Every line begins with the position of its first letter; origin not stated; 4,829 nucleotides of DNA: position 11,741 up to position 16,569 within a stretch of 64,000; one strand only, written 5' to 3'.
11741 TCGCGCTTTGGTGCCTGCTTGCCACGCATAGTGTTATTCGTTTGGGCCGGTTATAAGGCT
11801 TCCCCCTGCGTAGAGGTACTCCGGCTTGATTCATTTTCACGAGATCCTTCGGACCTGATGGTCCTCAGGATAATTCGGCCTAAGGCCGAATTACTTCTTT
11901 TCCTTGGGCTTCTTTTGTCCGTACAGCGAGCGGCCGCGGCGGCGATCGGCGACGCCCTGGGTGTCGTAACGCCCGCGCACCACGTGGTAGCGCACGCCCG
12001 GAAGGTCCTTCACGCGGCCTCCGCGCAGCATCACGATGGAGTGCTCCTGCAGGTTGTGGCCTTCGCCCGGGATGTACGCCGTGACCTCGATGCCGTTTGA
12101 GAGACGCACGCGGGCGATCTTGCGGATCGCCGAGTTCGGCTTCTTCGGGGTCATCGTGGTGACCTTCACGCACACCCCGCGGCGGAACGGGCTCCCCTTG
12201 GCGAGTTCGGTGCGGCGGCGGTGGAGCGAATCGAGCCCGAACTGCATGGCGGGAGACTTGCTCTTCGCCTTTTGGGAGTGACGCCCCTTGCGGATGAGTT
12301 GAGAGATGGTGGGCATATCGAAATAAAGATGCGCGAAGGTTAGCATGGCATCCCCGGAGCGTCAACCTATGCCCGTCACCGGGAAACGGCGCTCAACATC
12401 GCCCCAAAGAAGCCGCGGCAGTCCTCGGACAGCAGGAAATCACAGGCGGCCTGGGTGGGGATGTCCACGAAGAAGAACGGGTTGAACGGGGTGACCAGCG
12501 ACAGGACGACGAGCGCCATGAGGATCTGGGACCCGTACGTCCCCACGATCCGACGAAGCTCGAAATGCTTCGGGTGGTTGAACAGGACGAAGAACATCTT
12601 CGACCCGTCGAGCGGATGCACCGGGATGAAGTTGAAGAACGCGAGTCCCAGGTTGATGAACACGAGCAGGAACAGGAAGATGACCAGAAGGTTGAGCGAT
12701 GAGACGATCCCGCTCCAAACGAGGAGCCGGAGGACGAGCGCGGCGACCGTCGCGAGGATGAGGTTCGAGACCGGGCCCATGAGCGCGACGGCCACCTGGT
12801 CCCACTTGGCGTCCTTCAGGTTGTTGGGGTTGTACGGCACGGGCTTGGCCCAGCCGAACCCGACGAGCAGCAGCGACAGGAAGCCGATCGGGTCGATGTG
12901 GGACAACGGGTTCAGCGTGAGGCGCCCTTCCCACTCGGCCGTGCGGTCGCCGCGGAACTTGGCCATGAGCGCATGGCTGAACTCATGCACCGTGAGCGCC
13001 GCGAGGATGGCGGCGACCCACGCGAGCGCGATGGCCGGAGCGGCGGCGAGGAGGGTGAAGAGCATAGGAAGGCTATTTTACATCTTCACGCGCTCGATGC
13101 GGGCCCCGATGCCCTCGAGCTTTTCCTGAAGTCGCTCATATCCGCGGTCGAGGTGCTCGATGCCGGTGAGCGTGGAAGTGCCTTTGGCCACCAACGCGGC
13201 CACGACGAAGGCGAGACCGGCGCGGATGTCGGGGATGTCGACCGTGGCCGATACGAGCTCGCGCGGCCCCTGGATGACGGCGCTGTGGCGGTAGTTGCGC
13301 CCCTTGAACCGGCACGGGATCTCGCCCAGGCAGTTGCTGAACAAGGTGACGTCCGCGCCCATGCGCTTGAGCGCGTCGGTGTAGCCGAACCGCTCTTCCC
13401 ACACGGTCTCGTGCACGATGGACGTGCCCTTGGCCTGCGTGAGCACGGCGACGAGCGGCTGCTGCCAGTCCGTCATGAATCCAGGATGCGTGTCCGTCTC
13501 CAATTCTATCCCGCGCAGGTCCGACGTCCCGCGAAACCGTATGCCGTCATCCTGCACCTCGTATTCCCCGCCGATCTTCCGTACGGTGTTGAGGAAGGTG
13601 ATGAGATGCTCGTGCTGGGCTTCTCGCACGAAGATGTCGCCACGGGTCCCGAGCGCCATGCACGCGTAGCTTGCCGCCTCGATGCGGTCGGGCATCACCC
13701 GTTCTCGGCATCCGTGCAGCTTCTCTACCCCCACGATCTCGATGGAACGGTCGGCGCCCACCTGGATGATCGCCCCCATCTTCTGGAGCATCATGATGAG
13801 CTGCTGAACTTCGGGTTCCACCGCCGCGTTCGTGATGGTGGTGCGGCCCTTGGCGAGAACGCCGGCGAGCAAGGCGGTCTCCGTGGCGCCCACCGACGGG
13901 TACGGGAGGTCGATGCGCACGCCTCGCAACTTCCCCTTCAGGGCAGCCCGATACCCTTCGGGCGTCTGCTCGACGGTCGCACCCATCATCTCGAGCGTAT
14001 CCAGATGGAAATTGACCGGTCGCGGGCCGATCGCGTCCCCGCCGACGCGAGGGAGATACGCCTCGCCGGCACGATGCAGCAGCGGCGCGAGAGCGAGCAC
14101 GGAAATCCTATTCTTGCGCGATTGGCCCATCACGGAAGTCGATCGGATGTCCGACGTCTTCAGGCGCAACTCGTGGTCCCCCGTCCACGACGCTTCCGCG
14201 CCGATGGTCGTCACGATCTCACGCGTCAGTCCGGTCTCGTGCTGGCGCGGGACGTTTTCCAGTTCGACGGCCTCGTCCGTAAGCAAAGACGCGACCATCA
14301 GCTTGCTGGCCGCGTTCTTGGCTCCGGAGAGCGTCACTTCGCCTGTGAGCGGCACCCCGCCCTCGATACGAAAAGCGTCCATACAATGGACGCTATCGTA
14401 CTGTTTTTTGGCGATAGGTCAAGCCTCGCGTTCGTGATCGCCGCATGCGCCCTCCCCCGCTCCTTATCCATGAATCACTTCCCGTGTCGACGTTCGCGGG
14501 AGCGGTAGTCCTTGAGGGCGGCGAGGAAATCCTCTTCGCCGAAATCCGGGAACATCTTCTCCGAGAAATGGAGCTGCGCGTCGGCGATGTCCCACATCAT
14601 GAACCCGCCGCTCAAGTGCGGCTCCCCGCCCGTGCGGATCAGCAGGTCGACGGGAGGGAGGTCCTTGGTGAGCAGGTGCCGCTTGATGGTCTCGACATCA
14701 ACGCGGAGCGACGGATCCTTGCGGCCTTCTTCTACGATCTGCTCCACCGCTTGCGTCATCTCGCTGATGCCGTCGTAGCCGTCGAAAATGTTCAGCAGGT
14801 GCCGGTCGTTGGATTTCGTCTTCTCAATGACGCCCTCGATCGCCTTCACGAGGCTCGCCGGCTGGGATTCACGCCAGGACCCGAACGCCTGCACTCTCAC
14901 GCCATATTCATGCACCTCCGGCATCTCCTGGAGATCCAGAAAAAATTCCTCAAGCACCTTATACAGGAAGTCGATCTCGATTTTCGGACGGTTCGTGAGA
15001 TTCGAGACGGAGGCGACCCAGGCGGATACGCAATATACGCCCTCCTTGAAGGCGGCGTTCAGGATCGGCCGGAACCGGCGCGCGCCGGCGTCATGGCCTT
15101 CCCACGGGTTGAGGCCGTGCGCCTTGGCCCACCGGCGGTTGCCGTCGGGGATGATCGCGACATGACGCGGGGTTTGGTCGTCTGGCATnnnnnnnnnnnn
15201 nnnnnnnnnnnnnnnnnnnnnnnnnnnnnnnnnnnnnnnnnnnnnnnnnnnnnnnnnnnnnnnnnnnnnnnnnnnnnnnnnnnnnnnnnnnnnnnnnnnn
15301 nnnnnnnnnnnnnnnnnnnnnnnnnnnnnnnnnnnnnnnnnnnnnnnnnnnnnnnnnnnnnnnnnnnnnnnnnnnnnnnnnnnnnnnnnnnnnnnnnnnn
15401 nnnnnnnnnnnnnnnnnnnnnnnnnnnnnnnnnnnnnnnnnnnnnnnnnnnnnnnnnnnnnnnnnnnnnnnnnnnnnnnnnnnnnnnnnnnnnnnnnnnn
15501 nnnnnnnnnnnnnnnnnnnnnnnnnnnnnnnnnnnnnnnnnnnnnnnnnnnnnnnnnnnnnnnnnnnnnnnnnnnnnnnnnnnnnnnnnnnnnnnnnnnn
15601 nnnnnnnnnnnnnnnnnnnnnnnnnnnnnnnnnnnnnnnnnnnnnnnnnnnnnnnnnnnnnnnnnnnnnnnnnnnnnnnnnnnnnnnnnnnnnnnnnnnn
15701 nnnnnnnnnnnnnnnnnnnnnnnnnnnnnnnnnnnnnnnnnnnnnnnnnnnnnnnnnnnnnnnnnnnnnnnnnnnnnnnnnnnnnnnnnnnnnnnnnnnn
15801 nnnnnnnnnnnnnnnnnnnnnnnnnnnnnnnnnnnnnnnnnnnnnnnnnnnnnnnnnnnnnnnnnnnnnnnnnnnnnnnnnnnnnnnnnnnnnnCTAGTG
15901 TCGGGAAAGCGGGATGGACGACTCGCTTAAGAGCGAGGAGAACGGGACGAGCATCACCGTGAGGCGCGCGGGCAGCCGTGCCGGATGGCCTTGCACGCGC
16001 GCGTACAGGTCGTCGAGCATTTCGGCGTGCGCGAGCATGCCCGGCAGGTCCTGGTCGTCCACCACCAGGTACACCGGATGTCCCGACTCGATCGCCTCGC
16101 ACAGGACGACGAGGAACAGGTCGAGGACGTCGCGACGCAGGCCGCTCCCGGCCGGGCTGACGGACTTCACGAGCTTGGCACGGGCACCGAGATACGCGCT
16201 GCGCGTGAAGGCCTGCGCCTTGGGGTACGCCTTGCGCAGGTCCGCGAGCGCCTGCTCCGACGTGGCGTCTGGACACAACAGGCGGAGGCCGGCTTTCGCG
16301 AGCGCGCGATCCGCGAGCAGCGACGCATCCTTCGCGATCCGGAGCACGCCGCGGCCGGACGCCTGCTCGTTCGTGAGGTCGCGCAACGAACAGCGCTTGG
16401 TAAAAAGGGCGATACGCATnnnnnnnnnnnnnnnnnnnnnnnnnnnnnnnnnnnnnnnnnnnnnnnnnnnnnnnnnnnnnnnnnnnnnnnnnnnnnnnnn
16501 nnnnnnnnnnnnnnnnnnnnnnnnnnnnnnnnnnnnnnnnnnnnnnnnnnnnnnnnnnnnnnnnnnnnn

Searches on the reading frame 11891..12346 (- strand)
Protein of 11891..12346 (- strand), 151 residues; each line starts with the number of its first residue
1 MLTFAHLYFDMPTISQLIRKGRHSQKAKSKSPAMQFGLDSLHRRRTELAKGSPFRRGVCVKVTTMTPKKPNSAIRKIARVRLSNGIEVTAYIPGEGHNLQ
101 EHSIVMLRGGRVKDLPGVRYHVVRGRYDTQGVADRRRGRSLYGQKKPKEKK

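Call 101: search_protein_families(library=pfam, proteins=[window:11891-12346:-], max_evalue=0.00001)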
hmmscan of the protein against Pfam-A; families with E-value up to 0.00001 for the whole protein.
window:11891-12346:- (151 aa): 1 family
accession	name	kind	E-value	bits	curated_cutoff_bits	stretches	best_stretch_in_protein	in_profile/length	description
PF00164.32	Ribosom_S12_S23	-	6e-38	129.4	22.3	1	45-148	4-109/110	Ribosomal protein S12/S23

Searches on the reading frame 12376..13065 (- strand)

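Call 101: search_protein_families(library=pfam, proteins=[window:12376-13065:-], max_evalue=0.00001)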
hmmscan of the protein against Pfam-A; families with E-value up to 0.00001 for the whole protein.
window:12376-13065:- (229 aa): 1 family
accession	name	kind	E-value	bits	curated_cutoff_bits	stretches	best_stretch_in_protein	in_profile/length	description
PF02163.28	Peptidase_M50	-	1.1e-14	54.8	27.2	2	127-185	159-217/221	Peptidase family M50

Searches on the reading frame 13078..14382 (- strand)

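Call 101: search_protein_families(library=pfam, proteins=[window:13078-14382:-], max_evalue=0.00001)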
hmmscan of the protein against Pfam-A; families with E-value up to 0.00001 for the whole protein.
window:13078-14382:- (434 aa): 1 family
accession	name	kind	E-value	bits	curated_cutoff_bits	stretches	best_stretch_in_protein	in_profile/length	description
PF00275.25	EPSP_synthase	-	5.2e-75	253.2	22.8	1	7-422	2-417/417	EPSP synthase (3-phosphoshikimate 1-carboxyvinyltransferase)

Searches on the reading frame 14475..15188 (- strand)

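Call 101: search_protein_families(library=pfam, proteins=[window:14475-15188:-], max_evalue=0.00001)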
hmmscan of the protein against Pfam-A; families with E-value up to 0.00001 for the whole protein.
window:14475-15188:- (237 aa): 1 family
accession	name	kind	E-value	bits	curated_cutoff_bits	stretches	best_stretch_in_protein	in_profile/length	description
PF01255.24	Prenyltransf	-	4.5e-55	187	27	1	13-236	1-219/219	Putative undecaprenyl diphosphate synthase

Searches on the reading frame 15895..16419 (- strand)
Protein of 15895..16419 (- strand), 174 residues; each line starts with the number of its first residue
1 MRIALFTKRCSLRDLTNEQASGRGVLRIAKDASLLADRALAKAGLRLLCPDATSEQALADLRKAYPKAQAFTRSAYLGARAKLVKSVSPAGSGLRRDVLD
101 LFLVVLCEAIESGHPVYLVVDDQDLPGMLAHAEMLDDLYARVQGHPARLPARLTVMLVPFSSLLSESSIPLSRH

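Call 4: search_protein_families(library=pfam, proteins=[window:15895-16419:-], max_evalue=10)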
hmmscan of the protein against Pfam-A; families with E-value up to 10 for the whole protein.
window:15895-16419:- (174 aa): 1 family
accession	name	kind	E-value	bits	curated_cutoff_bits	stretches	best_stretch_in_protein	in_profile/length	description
PF13191.12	AAA_16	-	0.051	14.5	32.6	1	59-124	75-142/167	AAA ATPase domain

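Call 5: search_protein_families(library=ncbifam, proteins=[window:15895-16419:-], max_evalue=10)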
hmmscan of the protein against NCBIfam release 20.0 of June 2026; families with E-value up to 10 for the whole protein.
window:15895-16419:- (174 aa): 1 family
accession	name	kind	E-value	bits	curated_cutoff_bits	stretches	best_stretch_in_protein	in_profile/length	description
NF037935.1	holdfast_HfaB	equivalog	0.076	12.2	300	1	12-48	62-97/264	holdfast anchoring protein HfaB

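Call 6: search_protein_families(library=padloc, proteins=[window:15895-16419:-], max_evalue=10)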
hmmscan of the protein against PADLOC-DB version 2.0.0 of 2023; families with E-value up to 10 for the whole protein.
window:15895-16419:- (174 aa): 0 families

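Call 11: find_homologous_proteins(query=window:15895-16419:-, max_evalue=0.001)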
Query window:15895-16419:- (174 aa): 3 proteins with E <= 0.001 among 514 candidates.
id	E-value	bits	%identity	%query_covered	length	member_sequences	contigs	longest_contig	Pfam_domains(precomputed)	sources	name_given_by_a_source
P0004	2.7e-104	364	100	100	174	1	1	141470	-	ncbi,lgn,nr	ncbi:hypothetical protein EPO34_04630 [Patescibacteria group bacterium]|nr:MAG: hypothetical protein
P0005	1.4e-49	186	67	80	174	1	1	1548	-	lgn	-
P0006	1.1e-42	164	53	93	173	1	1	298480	-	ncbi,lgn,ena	-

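Call 14: find_encoding_contigs(protein=P0006, flank=8000, max_places=4)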
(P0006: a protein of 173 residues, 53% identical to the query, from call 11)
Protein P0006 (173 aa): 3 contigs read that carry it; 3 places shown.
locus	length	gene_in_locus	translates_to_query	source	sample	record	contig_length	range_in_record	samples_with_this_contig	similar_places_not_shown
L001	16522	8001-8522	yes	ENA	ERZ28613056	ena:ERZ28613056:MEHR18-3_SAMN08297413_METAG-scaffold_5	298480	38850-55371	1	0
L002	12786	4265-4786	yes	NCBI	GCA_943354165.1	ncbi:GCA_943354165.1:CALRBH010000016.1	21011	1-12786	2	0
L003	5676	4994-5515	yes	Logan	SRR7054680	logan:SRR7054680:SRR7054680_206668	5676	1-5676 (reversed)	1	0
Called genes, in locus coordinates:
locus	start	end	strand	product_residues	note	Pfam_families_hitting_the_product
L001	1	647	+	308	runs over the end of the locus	PF00890:FAD_binding_2 (faint), PF01266:DAO (faint), PF03486:HI0933_like (faint), PF07992:Pyr_redox_2, PF13738:Pyr_redox_3, PF00070:Pyr_redox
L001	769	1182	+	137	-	PF02954:HTH_8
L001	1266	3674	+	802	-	PF00133:tRNA-synt_1, PF09334:tRNA-synt_1g, PF13603:tRNA-synt_1_2, PF00133:tRNA-synt_1, PF08264:Anticodon_1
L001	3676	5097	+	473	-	PF03772:Competence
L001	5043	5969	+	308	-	PF00753:Lactamase_B, PF12706:Lactamase_B_2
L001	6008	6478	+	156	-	PF00334:NDK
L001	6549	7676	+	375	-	-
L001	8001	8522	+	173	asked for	-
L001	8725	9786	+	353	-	PF00348:polyprenyl_synt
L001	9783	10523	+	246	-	PF00494:SQS_PSY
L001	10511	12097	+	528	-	PF00890:FAD_binding_2 (weak), PF00996:GDI (faint), PF01266:DAO, PF01593:Amino_oxidase, PF03486:HI0933_like (faint), PF12831:FAD_oxidored, PF13450:NAD_binding_8, PF01266:DAO (weak), +1 more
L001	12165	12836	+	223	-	PF04343:DUF488, PF22751:DUF488-N3a (weak)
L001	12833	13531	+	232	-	PF22557:DuOB (weak)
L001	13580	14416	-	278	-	PF01040:UbiA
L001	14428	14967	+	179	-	-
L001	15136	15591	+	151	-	PF07681:DoxX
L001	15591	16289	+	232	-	PF01255:Prenyltransf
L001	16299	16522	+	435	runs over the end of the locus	PF00275:EPSP_synthase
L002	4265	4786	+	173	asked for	-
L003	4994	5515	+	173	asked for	-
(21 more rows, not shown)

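Call 75: find_encoding_contigs(protein=P0005, flank=3000, max_places=3)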
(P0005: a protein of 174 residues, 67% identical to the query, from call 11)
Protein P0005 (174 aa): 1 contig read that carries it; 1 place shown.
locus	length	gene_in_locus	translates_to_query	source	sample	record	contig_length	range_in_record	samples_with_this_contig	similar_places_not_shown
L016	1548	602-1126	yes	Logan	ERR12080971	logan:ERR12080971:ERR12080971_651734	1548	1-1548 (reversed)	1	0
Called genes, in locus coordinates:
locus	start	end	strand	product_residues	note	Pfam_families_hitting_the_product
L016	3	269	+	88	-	?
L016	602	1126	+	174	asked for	-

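Call 85: find_homologous_proteins(query=A9, max_evalue=0.01)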
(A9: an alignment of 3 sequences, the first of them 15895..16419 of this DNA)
Query A9 (3 sequences) (174 aa, profile of the alignment): 5 proteins with E <= 0.01 among 8000 candidates.
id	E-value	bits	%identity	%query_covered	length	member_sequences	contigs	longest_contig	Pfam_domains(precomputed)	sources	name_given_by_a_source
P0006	1.9e-94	332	53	93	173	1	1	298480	-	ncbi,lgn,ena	-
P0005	1.3e-93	330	67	80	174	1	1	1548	-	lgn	-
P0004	1.8e-88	313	100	100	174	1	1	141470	-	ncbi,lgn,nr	ncbi:hypothetical protein EPO34_04630 [Patescibacteria group bacterium]|nr:MAG: hypothetical protein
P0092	9.5e-77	275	54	92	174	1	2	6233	-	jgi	jgi:hypothetical protein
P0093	2.4e-41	159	46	56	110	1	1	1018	-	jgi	jgi:hypothetical protein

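Call 86: search_solved_structures(query=A9, max_evalue=10)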
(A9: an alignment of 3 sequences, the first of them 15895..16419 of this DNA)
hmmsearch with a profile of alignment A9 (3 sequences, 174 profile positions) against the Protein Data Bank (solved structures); distinct sequences matched with E-value up to 10: 2.
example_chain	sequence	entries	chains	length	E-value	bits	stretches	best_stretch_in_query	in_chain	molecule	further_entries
8fjf_A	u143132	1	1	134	0.17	14.9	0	53-75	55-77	H10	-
6myd_A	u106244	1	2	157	1.2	12.1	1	44-109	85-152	TNF receptor-associated factor 6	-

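Call 87: search_protein_families(library=phrogs, proteins=[window:15895-16419:-, P0005, P0006], max_evalue=1)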
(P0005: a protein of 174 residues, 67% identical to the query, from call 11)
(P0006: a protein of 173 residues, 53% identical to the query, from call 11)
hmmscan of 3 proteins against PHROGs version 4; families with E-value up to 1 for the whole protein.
window:15895-16419:- (174 aa): 0 families

P0005 (174 aa): 1 family
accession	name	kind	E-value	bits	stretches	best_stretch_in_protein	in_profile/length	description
phrog_9523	-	unknown function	0.12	13.2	1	68-108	23-63/69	-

P0006 (173 aa): 1 family
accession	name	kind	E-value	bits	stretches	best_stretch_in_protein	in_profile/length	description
phrog_7310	-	unknown function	0.22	12.2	1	114-147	17-51/118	-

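Call 88: find_encoding_contigs(protein=P0092, flank=6000, max_places=2)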
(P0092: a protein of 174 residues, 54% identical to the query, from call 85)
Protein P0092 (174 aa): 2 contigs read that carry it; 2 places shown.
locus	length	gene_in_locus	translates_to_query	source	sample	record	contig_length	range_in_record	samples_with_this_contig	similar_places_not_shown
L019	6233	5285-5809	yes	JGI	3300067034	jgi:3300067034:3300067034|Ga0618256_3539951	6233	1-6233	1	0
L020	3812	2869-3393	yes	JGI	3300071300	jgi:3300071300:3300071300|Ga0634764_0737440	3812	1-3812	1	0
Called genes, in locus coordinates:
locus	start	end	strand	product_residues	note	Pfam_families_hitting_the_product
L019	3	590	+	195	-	?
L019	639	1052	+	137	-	PF13560:HTH_31 (weak)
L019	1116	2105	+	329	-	PF03721:UDPG_MGDP_dh_N, PF00984:UDPG_MGDP_dh, PF03720:UDPG_MGDP_dh_C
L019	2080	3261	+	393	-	PF03772:Competence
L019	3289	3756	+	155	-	PF00334:NDK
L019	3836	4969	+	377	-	-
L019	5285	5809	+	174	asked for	-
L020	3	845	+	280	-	?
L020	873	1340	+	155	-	PF00334:NDK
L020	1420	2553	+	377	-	-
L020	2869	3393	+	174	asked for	-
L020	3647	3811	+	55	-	?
